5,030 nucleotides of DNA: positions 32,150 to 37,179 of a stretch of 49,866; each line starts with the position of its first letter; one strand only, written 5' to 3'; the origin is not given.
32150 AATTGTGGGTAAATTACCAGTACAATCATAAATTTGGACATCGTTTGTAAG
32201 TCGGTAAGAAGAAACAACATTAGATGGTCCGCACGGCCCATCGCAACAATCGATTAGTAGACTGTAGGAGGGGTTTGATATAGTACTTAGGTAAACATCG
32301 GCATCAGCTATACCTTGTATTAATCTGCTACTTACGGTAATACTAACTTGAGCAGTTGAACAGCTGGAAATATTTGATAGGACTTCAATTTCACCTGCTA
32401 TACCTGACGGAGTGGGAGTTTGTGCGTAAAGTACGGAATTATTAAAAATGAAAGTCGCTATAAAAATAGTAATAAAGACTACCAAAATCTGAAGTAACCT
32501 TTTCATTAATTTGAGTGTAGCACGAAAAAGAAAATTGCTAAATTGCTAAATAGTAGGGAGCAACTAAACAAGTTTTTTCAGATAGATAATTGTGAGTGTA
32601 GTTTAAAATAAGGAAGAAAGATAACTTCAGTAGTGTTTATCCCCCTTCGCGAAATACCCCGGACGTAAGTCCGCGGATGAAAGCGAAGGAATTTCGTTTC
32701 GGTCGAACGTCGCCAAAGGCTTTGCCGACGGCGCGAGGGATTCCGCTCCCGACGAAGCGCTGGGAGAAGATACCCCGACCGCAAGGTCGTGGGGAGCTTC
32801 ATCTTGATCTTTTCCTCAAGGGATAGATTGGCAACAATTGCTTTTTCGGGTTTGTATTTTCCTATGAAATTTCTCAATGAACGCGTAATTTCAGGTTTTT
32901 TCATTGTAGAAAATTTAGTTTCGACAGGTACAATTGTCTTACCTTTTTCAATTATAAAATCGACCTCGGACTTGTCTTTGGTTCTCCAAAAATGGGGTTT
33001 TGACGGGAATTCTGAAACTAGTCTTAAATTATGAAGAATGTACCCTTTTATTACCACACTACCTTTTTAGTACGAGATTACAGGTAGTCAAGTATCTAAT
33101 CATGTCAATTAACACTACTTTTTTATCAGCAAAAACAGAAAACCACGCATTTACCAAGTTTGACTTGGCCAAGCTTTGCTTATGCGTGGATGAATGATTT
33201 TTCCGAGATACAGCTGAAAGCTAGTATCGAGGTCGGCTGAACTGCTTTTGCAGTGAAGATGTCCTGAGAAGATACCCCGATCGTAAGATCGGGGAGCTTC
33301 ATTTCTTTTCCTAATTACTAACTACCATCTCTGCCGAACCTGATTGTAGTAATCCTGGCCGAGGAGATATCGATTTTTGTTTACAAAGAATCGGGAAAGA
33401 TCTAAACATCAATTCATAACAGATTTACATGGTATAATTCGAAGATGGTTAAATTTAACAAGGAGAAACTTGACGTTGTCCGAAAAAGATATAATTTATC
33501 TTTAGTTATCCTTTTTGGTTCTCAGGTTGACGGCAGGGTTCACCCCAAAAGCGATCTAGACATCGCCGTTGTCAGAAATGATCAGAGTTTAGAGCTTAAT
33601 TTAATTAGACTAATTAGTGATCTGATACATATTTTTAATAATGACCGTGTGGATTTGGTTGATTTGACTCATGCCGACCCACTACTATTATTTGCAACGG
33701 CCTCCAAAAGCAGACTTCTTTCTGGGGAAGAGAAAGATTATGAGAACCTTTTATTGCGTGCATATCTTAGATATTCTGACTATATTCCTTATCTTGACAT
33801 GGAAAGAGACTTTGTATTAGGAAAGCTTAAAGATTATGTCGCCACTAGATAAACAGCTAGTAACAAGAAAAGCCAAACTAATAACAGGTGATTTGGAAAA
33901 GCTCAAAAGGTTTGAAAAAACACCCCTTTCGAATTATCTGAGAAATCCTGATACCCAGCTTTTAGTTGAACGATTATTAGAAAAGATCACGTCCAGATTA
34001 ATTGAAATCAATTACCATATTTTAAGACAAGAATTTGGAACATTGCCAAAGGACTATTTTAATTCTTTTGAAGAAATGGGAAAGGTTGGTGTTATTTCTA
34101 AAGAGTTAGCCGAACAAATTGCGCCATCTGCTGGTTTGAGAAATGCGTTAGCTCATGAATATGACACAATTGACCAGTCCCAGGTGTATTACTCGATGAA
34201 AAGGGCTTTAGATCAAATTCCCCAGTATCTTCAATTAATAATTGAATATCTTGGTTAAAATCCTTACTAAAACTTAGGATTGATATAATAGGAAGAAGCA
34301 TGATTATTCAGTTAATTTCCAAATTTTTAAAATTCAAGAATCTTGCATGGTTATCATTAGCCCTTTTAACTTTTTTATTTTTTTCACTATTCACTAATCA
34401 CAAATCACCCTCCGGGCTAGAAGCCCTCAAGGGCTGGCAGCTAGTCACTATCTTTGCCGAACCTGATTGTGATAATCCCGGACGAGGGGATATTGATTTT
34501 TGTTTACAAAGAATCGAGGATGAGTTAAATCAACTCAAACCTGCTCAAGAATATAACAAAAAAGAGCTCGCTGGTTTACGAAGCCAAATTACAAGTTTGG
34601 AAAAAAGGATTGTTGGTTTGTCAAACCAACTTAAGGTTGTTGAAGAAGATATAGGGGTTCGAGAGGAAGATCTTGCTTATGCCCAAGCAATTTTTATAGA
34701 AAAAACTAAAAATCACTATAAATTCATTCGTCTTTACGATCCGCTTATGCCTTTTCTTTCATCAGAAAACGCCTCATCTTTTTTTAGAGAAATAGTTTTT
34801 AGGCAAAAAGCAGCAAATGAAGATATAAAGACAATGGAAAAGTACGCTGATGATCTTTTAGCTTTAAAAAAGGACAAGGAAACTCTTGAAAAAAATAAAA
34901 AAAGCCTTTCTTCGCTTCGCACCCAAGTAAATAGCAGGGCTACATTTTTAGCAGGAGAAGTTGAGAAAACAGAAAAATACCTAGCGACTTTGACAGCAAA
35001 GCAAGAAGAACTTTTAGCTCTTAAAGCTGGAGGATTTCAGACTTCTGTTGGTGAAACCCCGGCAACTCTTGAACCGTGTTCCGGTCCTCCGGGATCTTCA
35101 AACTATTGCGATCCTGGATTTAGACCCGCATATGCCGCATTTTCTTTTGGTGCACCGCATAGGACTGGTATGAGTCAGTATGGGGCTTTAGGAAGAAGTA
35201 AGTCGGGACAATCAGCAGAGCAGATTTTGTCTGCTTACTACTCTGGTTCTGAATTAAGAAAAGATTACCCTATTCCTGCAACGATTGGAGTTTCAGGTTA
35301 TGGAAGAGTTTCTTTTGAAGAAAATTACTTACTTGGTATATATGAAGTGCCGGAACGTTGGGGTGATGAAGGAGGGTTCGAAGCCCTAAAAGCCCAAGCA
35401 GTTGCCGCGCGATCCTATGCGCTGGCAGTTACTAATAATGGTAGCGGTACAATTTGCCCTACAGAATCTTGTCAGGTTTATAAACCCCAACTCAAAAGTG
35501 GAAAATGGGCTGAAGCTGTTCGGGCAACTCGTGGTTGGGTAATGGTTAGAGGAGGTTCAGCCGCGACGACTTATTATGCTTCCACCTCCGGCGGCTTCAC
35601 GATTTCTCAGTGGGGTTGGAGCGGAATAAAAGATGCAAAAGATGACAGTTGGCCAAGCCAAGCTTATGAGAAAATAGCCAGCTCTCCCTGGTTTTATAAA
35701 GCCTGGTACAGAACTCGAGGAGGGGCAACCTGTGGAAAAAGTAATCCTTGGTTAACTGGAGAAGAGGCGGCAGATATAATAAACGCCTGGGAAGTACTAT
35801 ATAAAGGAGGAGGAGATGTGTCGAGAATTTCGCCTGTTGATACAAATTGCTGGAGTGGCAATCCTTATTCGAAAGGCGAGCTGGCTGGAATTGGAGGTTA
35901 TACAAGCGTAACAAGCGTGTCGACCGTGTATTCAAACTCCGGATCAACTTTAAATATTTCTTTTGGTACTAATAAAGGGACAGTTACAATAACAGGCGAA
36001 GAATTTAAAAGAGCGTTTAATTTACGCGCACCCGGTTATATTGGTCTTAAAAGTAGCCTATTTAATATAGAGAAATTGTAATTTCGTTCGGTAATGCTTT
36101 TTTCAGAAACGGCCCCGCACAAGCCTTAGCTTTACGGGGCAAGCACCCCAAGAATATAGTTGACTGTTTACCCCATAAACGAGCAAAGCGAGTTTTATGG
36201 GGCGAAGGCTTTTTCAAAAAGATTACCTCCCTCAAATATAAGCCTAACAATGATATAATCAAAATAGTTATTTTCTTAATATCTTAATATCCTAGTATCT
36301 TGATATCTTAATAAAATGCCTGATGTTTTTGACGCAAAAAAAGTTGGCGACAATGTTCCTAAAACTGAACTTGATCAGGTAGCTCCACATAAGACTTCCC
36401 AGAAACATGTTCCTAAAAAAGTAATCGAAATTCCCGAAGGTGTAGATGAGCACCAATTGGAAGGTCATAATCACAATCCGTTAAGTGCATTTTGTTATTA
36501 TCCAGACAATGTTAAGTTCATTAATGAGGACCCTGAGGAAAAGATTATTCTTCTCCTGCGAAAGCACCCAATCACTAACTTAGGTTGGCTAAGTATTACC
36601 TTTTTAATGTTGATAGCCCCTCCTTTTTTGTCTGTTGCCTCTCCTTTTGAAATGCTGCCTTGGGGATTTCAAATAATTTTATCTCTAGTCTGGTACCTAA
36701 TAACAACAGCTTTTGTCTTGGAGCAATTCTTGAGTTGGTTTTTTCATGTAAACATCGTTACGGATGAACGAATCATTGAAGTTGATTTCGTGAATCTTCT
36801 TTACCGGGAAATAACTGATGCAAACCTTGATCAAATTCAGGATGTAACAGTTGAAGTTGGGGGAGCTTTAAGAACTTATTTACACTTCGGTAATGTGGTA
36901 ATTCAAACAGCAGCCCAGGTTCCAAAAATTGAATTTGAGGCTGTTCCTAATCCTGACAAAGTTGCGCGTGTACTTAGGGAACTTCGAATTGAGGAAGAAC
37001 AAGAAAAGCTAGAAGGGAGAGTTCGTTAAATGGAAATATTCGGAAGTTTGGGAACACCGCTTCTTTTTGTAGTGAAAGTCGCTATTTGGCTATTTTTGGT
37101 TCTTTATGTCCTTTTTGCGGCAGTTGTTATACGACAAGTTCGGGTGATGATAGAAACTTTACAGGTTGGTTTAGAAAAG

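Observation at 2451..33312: GC-rich modular hairpin repeat with covarying stems, read through in frame by two ORFs in different frames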

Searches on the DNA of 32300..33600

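Call 17: search_rna_families(source=window, start=32300, end=33600, threshold=evalue, max_evalue=10)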
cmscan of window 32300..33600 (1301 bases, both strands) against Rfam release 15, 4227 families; matches with E-value up to 10: 2.
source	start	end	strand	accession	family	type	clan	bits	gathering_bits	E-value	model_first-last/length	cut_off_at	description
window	33186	33241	+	RF01150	sR11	Gene; snRNA; snoRNA; CD-box;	-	17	39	2.5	1-57/57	no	Small nucleolar RNA sR11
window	33052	33199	+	RF01243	snR33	Gene; snRNA; snoRNA; HACA-box;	CL00027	15.2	45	7.5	1-183/183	no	Small nucleolar RNA snR33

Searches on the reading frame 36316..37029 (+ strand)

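Call 19: search_protein_families(library=pfam, proteins=[window:36316-37029:+], max_evalue=0.01)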
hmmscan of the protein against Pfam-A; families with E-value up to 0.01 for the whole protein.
window:36316-37029:+ (237 aa): 1 family
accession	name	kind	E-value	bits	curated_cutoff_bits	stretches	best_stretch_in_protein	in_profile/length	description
PF03703.20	bPH_2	-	0.0079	16.9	22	0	164-218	22-76/78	Bacterial PH domain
